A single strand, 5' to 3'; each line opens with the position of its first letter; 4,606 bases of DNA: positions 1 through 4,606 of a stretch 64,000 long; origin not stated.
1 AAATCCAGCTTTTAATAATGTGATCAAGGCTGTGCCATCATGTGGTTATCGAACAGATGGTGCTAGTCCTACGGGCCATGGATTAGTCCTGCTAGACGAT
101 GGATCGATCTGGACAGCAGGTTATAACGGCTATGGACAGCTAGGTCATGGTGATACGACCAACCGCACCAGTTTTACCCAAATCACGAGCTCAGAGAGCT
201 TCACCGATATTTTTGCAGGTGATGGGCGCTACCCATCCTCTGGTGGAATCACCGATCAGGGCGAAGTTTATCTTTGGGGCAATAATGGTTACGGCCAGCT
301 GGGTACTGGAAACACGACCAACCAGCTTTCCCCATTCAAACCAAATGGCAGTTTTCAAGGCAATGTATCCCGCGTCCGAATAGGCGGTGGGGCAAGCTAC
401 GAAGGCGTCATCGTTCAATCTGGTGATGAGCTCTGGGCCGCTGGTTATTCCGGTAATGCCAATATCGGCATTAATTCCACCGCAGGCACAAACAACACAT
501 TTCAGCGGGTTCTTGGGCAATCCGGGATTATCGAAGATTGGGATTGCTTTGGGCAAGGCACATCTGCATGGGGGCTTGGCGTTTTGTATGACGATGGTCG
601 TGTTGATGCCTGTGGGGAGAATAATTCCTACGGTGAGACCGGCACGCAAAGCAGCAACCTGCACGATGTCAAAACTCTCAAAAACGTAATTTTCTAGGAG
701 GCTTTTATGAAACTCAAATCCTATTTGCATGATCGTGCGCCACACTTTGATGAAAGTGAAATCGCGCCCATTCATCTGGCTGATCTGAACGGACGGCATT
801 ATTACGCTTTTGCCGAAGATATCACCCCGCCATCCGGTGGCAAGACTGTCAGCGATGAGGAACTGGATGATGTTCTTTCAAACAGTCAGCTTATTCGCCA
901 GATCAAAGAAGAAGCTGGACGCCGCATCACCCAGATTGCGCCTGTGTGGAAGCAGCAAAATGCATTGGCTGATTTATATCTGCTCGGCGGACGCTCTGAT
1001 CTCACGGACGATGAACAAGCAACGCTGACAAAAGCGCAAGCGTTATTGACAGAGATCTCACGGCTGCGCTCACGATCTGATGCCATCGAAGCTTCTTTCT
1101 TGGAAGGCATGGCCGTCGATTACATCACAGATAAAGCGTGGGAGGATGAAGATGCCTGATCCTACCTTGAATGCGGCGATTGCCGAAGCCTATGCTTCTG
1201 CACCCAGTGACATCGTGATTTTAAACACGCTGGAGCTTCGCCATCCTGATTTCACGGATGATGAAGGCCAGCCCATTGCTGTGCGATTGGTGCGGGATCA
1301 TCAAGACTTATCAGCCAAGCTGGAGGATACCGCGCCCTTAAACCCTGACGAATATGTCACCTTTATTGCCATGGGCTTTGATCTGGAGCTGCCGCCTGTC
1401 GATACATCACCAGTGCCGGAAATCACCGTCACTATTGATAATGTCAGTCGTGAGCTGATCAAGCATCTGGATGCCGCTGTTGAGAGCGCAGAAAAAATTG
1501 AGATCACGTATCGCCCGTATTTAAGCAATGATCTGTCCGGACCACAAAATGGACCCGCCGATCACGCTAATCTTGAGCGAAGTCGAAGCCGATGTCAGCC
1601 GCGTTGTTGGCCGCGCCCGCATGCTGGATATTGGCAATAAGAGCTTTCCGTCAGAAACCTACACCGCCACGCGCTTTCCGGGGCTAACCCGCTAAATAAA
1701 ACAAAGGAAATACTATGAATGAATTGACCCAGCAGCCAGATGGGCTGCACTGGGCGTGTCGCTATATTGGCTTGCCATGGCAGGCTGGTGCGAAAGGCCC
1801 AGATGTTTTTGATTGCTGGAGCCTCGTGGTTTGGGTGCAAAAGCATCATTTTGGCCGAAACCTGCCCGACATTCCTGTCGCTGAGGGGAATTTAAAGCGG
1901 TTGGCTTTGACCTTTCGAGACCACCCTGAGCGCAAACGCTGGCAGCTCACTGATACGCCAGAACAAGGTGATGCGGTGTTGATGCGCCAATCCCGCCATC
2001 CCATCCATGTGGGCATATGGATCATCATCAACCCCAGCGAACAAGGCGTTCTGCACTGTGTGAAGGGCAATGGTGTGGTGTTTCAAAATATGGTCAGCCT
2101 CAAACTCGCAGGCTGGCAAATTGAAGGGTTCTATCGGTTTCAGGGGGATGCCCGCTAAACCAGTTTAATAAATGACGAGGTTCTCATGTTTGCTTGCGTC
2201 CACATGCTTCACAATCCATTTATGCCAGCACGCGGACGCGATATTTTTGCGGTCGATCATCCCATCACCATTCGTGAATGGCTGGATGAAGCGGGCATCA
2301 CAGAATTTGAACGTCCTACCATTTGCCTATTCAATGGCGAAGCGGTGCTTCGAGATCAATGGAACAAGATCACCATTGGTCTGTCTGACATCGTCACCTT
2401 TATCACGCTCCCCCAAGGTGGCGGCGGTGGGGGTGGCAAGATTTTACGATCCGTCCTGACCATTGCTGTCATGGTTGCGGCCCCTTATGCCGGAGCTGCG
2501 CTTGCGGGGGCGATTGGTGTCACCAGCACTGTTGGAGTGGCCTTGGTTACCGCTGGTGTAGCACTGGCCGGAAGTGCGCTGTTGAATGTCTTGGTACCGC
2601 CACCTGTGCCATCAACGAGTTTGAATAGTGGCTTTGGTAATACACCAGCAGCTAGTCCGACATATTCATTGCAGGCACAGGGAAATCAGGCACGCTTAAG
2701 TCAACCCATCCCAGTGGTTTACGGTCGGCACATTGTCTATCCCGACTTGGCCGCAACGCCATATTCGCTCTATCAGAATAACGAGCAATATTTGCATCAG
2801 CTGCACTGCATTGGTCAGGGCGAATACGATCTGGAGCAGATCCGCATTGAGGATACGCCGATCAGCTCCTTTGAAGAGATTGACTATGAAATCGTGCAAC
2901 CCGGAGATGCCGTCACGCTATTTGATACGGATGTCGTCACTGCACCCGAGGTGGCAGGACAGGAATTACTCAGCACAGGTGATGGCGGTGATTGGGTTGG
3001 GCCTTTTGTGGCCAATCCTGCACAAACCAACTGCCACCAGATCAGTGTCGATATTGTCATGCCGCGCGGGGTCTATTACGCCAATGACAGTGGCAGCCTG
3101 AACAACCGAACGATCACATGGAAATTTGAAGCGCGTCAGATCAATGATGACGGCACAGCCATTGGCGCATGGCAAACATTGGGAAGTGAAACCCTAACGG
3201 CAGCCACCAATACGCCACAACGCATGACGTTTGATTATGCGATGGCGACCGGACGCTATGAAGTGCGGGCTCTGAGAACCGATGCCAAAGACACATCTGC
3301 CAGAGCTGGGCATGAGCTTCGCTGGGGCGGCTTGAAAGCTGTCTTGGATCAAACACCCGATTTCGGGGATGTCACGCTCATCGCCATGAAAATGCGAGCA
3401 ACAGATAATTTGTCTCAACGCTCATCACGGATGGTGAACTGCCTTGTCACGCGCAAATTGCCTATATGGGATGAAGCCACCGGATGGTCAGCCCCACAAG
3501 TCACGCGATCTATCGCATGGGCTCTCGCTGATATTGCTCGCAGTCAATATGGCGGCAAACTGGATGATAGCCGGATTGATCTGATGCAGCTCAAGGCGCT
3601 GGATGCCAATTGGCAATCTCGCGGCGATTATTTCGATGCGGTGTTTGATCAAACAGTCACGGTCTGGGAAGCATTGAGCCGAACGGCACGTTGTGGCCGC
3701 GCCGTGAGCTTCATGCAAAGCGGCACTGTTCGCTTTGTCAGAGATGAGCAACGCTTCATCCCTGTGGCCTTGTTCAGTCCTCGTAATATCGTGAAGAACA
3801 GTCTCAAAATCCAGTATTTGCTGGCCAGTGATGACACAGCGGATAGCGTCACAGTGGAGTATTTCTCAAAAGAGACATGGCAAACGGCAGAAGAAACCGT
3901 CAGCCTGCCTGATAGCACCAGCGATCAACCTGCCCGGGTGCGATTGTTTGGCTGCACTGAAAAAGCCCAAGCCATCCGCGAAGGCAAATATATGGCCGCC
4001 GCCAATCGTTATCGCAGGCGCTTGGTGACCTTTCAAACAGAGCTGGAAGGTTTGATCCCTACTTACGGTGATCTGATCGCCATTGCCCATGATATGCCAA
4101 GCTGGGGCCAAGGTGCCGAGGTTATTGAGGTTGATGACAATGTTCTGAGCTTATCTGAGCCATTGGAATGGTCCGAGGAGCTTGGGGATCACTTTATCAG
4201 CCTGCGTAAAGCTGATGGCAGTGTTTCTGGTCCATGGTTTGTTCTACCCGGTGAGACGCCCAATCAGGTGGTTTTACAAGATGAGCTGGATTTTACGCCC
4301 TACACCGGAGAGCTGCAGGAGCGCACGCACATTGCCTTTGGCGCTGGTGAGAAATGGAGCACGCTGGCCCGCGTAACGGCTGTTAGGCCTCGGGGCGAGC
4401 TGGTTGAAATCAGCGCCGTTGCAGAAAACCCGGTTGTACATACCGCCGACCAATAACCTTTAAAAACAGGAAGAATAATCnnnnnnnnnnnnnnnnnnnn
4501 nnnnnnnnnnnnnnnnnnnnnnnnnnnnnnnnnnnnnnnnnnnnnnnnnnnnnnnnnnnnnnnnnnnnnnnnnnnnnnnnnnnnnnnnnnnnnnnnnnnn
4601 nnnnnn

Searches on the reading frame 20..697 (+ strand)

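Call 30: search_protein_families(library=pfam, proteins=[window:20-697:+], max_evalue=0.001)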
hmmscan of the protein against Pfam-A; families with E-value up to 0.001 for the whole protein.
window:20-697:+ (225 aa): 3 families
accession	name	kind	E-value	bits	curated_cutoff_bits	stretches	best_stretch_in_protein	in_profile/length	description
PF25390.1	WD40_RLD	-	3.5e-19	69.8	150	1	20-155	206-336/363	RCC1-like domain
PF00415.24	RCC1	-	5.7e-18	65.7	21.7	2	80-124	1-45/50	Regulator of chromosome condensation (RCC1) repeat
PF13540.12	RCC1_2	-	7.5e-10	38.8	22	1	20-40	10-30/30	Regulator of chromosome condensation (RCC1) repeat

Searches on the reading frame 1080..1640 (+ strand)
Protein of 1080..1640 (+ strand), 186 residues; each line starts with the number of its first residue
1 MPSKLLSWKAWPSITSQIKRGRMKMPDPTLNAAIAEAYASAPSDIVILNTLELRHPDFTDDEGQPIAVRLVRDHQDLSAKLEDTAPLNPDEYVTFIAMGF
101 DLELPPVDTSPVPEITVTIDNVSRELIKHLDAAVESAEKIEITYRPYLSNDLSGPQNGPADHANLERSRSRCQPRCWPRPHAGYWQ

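Call 30: search_protein_families(library=pfam, proteins=[window:1080-1640:+], max_evalue=0.001)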
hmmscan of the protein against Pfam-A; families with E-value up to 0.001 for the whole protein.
window:1080-1640:+ (186 aa): 1 family
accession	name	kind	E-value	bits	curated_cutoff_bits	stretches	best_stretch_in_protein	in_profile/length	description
PF08875.16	DUF1833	-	5.1e-28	97.9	21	1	34-156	2-112/150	Domain of unknown function (DUF1833)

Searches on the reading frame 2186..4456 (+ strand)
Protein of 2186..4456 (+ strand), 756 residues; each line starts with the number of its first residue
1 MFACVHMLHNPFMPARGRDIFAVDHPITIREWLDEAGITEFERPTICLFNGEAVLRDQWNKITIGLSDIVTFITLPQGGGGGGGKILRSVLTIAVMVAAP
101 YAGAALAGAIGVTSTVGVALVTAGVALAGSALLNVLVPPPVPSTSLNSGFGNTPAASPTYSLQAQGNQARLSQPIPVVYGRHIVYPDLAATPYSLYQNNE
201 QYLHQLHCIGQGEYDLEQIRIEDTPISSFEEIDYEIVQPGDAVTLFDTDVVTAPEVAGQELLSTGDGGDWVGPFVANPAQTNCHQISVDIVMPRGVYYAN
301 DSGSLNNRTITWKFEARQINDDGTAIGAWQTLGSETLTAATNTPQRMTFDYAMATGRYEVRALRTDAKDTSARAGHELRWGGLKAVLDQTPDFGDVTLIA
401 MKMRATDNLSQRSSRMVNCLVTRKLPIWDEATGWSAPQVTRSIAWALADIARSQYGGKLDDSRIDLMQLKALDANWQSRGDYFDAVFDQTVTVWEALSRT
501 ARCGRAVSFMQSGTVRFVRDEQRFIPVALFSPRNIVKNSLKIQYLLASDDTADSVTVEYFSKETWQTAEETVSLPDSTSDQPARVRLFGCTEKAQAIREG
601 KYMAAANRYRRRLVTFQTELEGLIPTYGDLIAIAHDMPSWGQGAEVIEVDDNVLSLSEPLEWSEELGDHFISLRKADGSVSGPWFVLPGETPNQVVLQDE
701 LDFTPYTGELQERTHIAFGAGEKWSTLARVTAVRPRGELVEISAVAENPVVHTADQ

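Call 30: search_protein_families(library=pfam, proteins=[window:2186-4456:+], max_evalue=0.001)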
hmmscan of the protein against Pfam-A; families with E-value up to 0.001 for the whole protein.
window:2186-4456:+ (756 aa): 2 families
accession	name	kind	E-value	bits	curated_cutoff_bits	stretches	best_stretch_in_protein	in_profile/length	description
PF13550.12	Phage-tail_3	-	1e-20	74.7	23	1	489-641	2-152/164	Putative phage tail protein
PF24801.1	FNIII-A_GpJ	-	1.2e-13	51.8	27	1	273-388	16-125/126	Tip attachment protein J,FNIII-A domain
